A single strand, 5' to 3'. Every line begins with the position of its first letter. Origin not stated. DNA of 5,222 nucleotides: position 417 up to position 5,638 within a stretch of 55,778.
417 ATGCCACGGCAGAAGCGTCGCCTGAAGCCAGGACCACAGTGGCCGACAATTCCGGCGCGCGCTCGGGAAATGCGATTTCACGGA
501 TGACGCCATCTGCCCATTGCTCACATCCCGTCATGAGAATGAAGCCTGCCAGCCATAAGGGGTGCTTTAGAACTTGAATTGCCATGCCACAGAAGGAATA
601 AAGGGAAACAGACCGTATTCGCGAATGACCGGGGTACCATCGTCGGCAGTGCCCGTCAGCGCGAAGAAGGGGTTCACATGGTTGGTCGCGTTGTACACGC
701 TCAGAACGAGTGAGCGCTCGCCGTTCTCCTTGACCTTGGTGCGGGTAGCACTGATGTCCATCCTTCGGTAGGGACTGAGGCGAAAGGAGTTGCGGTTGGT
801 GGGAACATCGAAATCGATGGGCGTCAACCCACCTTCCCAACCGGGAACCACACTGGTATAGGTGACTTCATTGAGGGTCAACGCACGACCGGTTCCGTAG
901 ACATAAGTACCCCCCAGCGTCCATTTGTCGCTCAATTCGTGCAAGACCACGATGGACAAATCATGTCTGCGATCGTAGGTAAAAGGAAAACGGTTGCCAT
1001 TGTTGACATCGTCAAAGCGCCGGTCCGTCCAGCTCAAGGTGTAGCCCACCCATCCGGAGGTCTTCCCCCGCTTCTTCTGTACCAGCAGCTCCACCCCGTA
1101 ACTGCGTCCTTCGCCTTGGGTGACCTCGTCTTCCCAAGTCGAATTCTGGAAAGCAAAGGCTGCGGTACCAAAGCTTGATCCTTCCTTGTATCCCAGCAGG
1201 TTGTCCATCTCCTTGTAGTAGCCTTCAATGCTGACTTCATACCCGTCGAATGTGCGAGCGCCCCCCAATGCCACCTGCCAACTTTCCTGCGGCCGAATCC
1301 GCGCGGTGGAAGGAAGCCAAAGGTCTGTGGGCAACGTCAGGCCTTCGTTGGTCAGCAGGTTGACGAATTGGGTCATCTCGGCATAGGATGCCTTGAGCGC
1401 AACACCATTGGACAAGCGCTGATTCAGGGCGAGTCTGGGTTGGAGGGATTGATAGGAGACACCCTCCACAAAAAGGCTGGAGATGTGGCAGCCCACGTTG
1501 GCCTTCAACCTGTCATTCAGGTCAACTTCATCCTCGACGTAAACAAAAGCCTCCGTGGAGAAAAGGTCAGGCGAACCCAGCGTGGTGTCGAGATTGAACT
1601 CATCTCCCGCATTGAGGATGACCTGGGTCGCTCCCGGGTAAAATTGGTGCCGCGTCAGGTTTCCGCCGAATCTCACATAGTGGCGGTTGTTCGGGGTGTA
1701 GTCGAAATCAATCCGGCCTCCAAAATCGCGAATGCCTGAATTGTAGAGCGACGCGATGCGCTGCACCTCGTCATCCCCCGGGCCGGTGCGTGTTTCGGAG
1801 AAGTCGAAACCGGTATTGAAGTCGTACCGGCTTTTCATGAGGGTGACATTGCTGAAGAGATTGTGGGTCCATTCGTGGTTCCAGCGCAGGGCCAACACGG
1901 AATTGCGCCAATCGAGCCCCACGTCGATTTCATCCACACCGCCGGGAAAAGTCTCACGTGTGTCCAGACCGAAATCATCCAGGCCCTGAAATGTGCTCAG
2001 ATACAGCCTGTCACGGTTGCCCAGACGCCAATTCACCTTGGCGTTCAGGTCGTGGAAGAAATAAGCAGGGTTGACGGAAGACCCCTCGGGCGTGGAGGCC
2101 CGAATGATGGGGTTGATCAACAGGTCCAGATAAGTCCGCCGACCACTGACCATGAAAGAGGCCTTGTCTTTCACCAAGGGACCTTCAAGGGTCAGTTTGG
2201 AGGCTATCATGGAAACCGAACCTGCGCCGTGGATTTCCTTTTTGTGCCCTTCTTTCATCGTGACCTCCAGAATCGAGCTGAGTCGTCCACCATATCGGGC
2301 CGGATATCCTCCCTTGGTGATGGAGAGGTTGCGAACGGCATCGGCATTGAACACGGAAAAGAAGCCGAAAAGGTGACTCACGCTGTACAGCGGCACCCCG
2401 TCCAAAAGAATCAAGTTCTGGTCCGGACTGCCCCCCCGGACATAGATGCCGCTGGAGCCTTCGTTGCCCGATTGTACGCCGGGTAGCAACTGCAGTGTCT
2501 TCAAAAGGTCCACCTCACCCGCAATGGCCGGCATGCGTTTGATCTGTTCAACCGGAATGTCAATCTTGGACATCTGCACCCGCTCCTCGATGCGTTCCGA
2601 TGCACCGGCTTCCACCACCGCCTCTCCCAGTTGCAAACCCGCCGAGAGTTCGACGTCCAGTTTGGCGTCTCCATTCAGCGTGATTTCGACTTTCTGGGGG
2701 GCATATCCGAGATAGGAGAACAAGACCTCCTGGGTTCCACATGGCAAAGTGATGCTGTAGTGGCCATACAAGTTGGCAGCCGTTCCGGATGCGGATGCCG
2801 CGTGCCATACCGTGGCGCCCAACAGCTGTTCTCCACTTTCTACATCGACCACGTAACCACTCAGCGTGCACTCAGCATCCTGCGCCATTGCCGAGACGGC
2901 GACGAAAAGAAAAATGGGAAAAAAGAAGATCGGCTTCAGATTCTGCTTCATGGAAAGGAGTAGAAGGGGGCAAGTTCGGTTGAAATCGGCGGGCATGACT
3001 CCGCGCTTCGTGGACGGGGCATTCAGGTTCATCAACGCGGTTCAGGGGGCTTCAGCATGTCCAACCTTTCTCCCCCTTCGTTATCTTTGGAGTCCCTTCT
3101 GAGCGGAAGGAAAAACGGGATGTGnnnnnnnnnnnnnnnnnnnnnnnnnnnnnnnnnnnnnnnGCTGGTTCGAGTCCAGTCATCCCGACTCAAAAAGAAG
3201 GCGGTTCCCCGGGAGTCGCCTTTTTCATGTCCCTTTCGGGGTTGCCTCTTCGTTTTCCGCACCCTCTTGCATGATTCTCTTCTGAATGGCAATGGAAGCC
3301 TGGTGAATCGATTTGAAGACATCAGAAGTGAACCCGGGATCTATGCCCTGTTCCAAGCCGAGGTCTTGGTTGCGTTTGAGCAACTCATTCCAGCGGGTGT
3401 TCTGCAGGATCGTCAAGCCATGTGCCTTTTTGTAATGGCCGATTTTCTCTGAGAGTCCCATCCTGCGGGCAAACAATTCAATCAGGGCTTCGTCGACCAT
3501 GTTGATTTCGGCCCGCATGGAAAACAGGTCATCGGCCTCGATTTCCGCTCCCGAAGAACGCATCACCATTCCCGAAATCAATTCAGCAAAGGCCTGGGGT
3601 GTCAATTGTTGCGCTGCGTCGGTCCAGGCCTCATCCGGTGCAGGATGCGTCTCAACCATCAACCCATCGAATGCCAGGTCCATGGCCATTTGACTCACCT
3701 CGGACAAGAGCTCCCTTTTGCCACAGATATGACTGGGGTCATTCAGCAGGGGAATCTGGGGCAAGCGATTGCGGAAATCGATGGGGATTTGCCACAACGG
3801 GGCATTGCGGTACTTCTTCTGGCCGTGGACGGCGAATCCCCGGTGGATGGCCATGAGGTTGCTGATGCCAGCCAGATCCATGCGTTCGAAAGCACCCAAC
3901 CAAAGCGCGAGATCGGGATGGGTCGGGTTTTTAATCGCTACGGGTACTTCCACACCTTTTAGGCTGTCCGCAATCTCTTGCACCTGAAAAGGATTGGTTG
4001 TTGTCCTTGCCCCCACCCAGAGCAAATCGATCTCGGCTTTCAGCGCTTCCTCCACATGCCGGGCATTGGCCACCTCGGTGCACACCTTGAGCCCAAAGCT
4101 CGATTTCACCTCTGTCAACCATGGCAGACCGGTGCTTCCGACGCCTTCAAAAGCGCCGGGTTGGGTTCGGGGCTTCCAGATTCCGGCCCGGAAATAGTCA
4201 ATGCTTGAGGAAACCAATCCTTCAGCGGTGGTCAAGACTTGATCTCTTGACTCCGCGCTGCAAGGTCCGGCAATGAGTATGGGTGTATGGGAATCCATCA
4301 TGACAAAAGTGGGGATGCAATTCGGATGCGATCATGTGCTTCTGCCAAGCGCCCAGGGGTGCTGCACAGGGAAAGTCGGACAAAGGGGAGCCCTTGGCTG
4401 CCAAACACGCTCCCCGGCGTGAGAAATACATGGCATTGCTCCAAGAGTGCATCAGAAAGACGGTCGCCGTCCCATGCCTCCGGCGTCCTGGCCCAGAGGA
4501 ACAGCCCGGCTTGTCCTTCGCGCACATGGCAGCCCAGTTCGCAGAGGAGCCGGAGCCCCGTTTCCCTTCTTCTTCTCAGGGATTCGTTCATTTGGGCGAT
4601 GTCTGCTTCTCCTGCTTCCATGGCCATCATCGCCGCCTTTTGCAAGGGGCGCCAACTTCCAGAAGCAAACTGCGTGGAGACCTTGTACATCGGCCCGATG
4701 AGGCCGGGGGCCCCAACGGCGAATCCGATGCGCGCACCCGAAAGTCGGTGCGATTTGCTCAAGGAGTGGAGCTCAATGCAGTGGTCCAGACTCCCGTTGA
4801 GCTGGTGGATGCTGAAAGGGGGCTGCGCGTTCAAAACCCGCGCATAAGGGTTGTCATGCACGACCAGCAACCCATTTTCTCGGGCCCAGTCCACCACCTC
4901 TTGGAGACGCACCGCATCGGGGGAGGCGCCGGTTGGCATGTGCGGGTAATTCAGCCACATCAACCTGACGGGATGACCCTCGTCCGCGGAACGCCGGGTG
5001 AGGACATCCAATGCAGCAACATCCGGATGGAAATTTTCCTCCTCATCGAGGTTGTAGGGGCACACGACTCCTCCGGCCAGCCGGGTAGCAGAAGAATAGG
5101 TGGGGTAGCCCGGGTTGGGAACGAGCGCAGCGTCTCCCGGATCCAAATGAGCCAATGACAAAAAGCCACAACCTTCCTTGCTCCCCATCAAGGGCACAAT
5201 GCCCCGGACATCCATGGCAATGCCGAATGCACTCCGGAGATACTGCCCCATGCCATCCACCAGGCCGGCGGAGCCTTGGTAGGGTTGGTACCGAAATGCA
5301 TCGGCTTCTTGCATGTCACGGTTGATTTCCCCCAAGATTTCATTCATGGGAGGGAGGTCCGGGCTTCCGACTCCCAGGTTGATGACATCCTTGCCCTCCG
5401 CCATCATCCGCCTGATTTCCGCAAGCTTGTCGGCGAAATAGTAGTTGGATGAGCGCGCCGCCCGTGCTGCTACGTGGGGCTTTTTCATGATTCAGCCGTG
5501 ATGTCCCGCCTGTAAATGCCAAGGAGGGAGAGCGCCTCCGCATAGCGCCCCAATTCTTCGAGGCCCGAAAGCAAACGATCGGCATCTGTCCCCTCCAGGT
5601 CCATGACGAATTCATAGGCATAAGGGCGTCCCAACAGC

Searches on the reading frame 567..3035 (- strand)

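Call 9: search_protein_families(library=pfam, proteins=[window:567-3035:-], max_evalue=0.001)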
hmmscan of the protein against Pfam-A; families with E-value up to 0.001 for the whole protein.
window:567-3035:- (822 aa): 3 families
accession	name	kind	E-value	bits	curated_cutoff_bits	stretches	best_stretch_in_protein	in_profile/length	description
PF13715.12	CarbopepD_reg_2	-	1e-14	54.7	32.2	1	58-141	1-88/88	CarboxypepD_reg-like domain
PF07715.20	Plug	-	5.2e-12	46.7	23.9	1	173-251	21-102/107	TonB-dependent Receptor Plug Domain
PF13620.12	CarboxypepD_reg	-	2.4e-10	41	32.3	1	57-130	1-81/82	Carboxypeptidase regulatory-like domain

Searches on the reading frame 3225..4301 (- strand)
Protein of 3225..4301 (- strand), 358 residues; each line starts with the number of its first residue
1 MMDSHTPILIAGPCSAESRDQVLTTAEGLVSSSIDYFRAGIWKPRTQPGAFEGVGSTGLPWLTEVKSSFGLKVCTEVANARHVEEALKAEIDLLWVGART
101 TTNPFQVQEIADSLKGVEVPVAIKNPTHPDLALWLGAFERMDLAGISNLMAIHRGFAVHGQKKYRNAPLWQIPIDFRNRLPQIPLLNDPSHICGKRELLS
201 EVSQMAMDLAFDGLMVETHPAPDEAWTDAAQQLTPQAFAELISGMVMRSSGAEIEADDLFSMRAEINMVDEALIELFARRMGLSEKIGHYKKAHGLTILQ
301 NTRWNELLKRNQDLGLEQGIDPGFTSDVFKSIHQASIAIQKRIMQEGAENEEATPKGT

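Call 9: search_protein_families(library=pfam, proteins=[window:3225-4301:-], max_evalue=0.001)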
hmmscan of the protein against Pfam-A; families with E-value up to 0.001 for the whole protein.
window:3225-4301:- (358 aa): 2 families
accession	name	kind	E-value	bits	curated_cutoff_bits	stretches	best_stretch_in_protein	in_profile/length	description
PF00793.26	DAHP_synth_1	-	5.9e-33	114.4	25.5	1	7-240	18-256/270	DAHP synthetase I family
PF01817.26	CM_2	-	7.8e-22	77.7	27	1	262-341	1-80/80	Chorismate mutase type II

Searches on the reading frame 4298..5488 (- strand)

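Call 9: search_protein_families(library=pfam, proteins=[window:4298-5488:-], max_evalue=0.001)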
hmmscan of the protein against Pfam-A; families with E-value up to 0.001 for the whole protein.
window:4298-5488:- (396 aa): 1 family
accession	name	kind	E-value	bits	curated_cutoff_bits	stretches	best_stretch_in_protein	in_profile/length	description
PF00155.27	Aminotran_1_2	-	1.4e-51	176.2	19.7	1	33-388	1-361/361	Aminotransferase class I and II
